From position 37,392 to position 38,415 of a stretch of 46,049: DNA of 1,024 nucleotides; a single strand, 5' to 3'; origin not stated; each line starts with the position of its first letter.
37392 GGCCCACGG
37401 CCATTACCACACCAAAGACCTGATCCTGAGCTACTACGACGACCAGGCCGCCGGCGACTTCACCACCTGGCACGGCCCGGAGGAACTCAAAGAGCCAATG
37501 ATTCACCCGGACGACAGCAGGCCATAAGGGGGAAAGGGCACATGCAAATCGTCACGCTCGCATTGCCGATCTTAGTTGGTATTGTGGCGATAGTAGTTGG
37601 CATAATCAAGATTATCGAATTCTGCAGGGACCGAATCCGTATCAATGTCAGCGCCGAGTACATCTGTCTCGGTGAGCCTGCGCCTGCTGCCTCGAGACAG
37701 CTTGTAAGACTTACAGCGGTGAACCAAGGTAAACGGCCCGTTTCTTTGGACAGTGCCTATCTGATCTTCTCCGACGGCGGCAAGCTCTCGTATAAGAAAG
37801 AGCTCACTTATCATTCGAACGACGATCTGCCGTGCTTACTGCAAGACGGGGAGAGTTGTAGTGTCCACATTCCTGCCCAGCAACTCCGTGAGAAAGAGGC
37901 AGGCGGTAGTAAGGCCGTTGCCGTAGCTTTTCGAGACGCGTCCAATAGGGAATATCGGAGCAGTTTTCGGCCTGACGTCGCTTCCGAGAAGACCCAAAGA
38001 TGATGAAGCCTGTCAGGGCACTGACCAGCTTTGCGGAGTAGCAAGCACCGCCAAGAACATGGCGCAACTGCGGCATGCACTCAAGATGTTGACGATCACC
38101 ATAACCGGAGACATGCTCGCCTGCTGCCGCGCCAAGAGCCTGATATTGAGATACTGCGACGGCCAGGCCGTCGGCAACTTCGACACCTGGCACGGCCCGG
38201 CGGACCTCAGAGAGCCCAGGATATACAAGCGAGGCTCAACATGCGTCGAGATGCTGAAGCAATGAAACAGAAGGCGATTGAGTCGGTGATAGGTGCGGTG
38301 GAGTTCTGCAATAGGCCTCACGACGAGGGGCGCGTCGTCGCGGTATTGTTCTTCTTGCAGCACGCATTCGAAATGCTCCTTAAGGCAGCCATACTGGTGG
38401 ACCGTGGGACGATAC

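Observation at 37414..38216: Duplicated methylase 3' end brackets a lower-GC cassette: footprint of module exchange inside the operon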

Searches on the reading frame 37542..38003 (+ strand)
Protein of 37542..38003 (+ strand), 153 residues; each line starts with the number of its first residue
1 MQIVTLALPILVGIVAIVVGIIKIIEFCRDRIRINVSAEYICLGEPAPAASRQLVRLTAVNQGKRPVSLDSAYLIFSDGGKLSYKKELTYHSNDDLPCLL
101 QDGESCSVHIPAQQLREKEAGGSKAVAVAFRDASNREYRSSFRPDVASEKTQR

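Call 6: search_protein_families(library=pfam, proteins=[window:37542-38003:+])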
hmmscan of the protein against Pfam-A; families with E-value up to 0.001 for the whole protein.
window:37542-38003:+ (153 aa): 0 families

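Call 7: search_protein_families(library=padloc, proteins=[window:37542-38003:+])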
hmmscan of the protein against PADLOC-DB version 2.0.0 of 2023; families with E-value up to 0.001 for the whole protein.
window:37542-38003:+ (153 aa): 0 families

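Call 34: find_homologous_proteins(query=window:37542-38003:+, max_evalue=0.01)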
Query window:37542-38003:+ (153 aa): 1 proteins with E <= 0.01 among 112 candidates.
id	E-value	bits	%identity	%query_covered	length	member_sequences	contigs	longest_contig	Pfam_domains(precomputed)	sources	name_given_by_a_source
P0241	4.2e-93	327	100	100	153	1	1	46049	-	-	-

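Call 36: search_protein_families(library=phrogs, proteins=[window:37542-38003:+], max_evalue=0.1)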
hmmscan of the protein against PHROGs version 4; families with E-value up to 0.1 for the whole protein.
window:37542-38003:+ (153 aa): 0 families

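Call 38: search_protein_representatives(protein=window:37542-38003:+)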
Query: 153 residues. Proteins with E-value up to 0.001 (for the whole library): 67; up to 1e-10: 8; up to 1e-30: 1. The best 67 are listed.
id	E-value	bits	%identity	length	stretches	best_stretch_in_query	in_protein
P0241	1.3e-93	326.5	100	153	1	1-153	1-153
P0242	3.6e-26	108.0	31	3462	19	65-108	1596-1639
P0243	2.3e-23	98.9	45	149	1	1-144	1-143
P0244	7.8e-21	90.7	40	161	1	3-145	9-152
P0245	2.8e-14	69.4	34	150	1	10-143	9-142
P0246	9.0e-14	67.8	37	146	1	14-143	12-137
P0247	6.2e-13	65.1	35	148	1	14-141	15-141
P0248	9.4e-13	64.5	39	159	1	14-146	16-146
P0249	1.8e-08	50.6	37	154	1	13-142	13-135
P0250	2.5e-08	50.2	31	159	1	4-145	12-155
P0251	9.2e-08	48.3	33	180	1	6-143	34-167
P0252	1.2e-07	48.0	28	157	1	36-150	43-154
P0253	1.4e-07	47.7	30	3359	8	73-110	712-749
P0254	3.5e-07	46.4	36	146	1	5-143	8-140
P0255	1.3e-06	44.6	30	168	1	14-143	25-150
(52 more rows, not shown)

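Call 56: find_encoding_contigs(protein=P0243, flank=8000, max_places=3)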
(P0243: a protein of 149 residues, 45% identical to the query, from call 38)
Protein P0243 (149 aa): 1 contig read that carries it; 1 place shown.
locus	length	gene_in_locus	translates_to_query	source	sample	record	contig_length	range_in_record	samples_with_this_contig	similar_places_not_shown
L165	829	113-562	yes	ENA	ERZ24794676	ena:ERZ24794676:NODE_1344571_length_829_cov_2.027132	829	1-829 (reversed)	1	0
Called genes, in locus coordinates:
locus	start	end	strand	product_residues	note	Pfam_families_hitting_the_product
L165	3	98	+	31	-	?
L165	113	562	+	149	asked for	-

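Call 63: find_encoding_contigs(protein=P0244, flank=8000, max_places=3)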
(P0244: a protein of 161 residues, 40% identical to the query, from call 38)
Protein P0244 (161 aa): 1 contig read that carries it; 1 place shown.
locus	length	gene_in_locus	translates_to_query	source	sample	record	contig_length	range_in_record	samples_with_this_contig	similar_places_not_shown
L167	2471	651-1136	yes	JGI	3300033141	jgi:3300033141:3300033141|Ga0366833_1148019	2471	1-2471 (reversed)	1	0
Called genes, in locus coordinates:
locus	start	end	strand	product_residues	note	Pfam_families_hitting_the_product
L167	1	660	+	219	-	?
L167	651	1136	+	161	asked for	-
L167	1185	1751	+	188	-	PF07833:Cu_amine_oxidN1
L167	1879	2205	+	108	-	-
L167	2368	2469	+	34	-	?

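Call 64: find_encoding_contigs(protein=P0245, flank=8000, max_places=3)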
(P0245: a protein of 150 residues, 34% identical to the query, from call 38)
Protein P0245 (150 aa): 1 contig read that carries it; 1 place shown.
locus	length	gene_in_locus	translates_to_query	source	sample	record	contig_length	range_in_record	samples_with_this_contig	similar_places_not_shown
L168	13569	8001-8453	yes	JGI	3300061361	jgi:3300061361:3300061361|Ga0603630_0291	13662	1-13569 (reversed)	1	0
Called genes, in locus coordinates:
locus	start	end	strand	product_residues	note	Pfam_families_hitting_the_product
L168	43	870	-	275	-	PF02899:Phage_int_SAM_1, PF13495:Phage_int_SAM_4 (faint), PF00589:Phage_integrase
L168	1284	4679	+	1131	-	PF13091:PLDc_2, PF00176:SNF2-rel_dom (faint), PF00270:DEAD (faint), PF04851:ResIII (faint), PF00271:Helicase_C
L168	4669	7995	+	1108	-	PF25120:DUF7814 (weak), PF20473:MmeI_Mtase (weak), PF07669:Eco57I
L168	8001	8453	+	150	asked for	-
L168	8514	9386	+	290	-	-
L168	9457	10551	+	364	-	PF08279:HTH_11 (weak)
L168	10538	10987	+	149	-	PF02899:Phage_int_SAM_1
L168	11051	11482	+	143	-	PF00589:Phage_integrase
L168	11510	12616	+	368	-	-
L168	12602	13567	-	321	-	?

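Call 65: find_encoding_contigs(protein=P0246, flank=8000, max_places=3)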
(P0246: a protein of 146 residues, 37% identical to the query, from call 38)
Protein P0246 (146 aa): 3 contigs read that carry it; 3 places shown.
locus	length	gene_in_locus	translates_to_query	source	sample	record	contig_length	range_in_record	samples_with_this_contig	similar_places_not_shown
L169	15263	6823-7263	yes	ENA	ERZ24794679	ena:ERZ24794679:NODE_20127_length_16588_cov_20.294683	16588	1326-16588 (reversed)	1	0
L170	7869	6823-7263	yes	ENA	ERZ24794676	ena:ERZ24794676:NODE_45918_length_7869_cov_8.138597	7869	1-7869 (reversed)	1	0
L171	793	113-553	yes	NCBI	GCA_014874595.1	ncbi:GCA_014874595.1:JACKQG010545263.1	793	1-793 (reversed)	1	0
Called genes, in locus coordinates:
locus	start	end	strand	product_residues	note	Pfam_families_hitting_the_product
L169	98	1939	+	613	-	PF07944:Beta-AFase-like_GH127_cat, PF20736:Glyco_hydro127M, PF20737:Glyco_hydro127C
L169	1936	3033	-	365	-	PF00248:Aldo_ket_red, PF13183:Fer4_8 (weak), PF13187:Fer4_9, PF13534:Fer4_17 (weak)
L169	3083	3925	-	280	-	PF03331:LpxC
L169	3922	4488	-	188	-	-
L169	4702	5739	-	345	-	PF01408:GFO_IDH_MocA, PF03435:Sacchrp_dh_NADP (faint), PF02894:GFO_IDH_MocA_C, PF22725:GFO_IDH_MocA_C3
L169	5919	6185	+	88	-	PF04255:DUF433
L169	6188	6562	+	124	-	PF18480:DUF5615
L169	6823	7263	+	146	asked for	-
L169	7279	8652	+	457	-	PF00009:GTP_EFTU (weak), PF01926:MMR_HSR1, PF02421:FeoB_N, PF00009:GTP_EFTU, PF00350:Dynamin_N (weak), PF01926:MMR_HSR1, PF02421:FeoB_N, PF14714:KH_dom-like, +3 more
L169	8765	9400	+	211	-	PF02660:G3P_acyltransf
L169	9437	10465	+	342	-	PF01210:NAD_Gly3P_dh_N, PF02558:ApbA, PF03446:NAD_binding_2 (weak), PF03807:F420_oxidored, PF07479:NAD_Gly3P_dh_C, PF20618:GPD_NAD_C_bact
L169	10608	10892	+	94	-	PF00216:Bac_DNA_binding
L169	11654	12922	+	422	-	PF00202:Aminotran_3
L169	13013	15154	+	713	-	-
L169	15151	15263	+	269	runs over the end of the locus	PF13489:Methyltransf_23, PF08241:Methyltransf_11, PF08242:Methyltransf_12 (weak), PF13649:Methyltransf_25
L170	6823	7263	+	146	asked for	-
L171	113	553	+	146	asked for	-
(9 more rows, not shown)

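Call 83: predict_structure(alignment_id=A3)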
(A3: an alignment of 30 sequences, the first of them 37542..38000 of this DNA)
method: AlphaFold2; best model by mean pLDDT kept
length: 153 residues; sequences in the alignment: 30
mean_pLDDT: 90.9   pTM: 0.80
mean pLDDT of the five models: 90.9, 90.5, 90.1, 89.6, 89.1
residues with pLDDT >= 90: 120; 70-90: 19; 50-70: 12; < 50: 2
segments of 3 or more residues with pLDDT < 50: none
pLDDT, mean of each block of 10 residues (from residue 1): 93 98 94 97 84 94 97 98 82 85 96 95 97 98 71 47
secondary structure, 60 per line:
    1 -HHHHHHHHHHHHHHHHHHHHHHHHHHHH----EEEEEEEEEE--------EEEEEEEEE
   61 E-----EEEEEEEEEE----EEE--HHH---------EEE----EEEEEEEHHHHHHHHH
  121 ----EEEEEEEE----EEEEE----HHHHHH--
elements in order: H2-29 E34-43 E52-61 E67-76 E81-83 E98-100 E105-111 H112-120 E125-132 E137-141 H146-151

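Call 85: fold_search(model_id=the predicted structure, library=pdb)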
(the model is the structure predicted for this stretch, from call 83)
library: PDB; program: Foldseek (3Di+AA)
matches with E <= 10: 800; with E <= 0.001: 1
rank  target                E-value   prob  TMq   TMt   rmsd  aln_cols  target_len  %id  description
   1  1tza_A                8.9e-04  1.00  0.30  0.33   8.6       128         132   12  X-ray structure of Northeast Structural Genomics Consortium target SoR45 (released 2004-07-27)
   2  1xvs_A                4.9e-03  1.00  0.34  0.39   7.3       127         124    9  Crystal structure of apaG Protein from Vibrio cholerae (released 2004-12-14)
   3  1tza_B                7.8e-03  0.97  0.28  0.32   7.4       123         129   11  X-ray structure of Northeast Structural Genomics Consortium target SoR45 (released 2004-07-27)
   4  8fk7_A                9.1e-03  1.00  0.40  0.44  10.3       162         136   15  Structure of the Pyrobaculum calidifontis flagellar-like archaeal type IV pilus (released 2023-06-28)
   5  1xq4_B                1.1e-02  1.00  0.37  0.44   6.9       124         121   10  Crystal Structure of the Putative ApaA Protein from Bordetella pertussis, Northeast Structural Genomics Target BeR40 (released 2004-11-09)
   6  3isy                  1.4e-02  0.98  0.32  0.39   7.0       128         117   15  Crystal structure of an intracellular proteinase inhibitor (ipi, bsu11130) from bacillus subtilis at 2.61 A resolution (released 2009-09-15)
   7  2f1e_MODEL_1_A        1.6e-02  0.98  0.32  0.40   7.2       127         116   11  Solution structure of ApaG protein (released 2006-10-24)
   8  1xq4_C                1.8e-02  0.99  0.37  0.44   7.2       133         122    9  Crystal Structure of the Putative ApaA Protein from Bordetella pertussis, Northeast Structural Genomics Target BeR40 (released 2004-11-09)
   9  9n9j_5                1.9e-02  0.97  0.35  0.37  22.4       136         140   15  Structure of a GRP94 folding intermediate engaged with a CCDC134- and FKBP11-bound secretory translocon (released 2025-11-19)
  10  6zlx                  1.9e-02  0.92  0.28  0.21   8.0       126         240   13  The structure of the ClpX-associated factor PDIP38 (released 2021-07-14)
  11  1xq4_A                2.0e-02  0.99  0.35  0.42   7.2       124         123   10  Crystal Structure of the Putative ApaA Protein from Bordetella pertussis, Northeast Structural Genomics Target BeR40 (released 2004-11-09)
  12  8b5l_q                2.4e-02  0.99  0.37  0.37   6.5       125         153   14  Cryo-EM structure of ribosome-Sec61-TRAP (TRanslocon Associated Protein) translocon complex (released 2023-03-01)
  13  8rjc_5                2.7e-02  0.99  0.34  0.30   7.7       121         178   10  Structure of the rabbit 80S ribosome stalled on a 2-TMD rhodopsin intermediate in complex with Sec61-TRAP, open confor (released 2024-01-24)
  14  3cfu_A                2.7e-02  0.98  0.36  0.38   9.1       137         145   12  Crystal structure of the yjhA protein from Bacillus subtilis. Northeast Structural Genomics Consortium target SR562 (released 2008-03-18)
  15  8b6l_E                3.0e-02  0.99  0.38  0.38   6.6       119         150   13  Subtomogram average of the human Sec61-TRAP-OSTA-translocon (released 2022-12-07)
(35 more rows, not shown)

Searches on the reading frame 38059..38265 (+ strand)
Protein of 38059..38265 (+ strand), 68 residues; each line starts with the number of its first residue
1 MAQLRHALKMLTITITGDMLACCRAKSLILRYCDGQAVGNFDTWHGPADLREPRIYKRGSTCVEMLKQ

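Call 6: search_protein_families(library=pfam, proteins=[window:38059-38265:+])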
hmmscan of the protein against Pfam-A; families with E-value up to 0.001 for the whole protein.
window:38059-38265:+ (68 aa): 0 families

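Call 7: search_protein_families(library=padloc, proteins=[window:38059-38265:+])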
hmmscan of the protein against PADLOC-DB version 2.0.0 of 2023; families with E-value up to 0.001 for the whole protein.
window:38059-38265:+ (68 aa): 0 families

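Call 36: search_protein_families(library=phrogs, proteins=[window:38059-38265:+], max_evalue=0.1)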
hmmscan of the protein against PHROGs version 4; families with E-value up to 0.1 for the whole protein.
window:38059-38265:+ (68 aa): 0 families
